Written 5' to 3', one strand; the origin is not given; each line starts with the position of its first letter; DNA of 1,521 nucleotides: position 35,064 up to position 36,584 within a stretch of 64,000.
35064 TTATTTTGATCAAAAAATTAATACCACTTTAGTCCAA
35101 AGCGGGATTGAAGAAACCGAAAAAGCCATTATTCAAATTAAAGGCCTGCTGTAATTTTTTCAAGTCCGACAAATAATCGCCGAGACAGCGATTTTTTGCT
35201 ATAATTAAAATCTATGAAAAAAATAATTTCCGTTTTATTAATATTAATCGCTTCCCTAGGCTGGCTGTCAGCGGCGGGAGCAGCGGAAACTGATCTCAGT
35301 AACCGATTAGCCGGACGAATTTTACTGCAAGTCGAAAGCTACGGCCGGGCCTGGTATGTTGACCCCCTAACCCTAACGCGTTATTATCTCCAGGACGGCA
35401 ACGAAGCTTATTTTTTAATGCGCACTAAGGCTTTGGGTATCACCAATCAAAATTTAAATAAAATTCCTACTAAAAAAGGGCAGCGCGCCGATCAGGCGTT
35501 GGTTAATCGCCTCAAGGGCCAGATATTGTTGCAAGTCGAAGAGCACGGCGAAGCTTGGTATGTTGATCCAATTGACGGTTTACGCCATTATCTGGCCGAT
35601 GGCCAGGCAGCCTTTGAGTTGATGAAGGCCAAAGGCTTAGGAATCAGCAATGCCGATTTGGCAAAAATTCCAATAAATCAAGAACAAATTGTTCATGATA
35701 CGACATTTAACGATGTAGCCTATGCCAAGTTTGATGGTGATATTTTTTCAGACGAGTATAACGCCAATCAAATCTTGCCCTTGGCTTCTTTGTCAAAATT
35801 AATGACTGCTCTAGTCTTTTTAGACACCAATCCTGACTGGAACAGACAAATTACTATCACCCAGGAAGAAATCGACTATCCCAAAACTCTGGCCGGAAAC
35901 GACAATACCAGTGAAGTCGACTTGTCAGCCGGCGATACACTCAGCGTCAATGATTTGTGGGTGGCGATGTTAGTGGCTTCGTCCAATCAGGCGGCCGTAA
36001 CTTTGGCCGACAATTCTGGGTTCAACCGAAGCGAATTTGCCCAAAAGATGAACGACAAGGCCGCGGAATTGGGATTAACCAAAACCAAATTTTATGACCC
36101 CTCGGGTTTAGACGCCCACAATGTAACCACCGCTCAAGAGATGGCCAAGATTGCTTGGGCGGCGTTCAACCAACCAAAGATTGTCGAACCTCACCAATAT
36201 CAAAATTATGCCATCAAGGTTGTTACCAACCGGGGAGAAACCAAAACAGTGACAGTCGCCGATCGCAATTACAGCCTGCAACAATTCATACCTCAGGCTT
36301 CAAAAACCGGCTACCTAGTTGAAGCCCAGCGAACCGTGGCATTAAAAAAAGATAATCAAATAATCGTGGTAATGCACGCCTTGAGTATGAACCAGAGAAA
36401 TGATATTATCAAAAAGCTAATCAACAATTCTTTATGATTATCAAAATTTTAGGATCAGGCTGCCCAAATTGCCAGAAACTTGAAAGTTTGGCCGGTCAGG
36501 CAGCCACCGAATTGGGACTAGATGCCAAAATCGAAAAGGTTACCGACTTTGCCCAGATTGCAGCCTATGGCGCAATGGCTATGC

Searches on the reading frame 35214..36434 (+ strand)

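Call 84: search_protein_families(library=pfam, proteins=[window:35214-36434:+], max_evalue=0.01)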
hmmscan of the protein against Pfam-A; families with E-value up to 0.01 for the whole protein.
window:35214-36434:+ (407 aa): 2 families
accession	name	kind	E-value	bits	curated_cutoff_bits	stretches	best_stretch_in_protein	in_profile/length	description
PF00768.25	Peptidase_S11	-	8.9e-33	114.2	27.6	1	181-387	28-235/239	D-alanyl-D-alanine carboxypeptidase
PF13354.11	Beta-lactamase2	-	6.1e-10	39.2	22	1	181-377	14-199/214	Beta-lactamase enzyme family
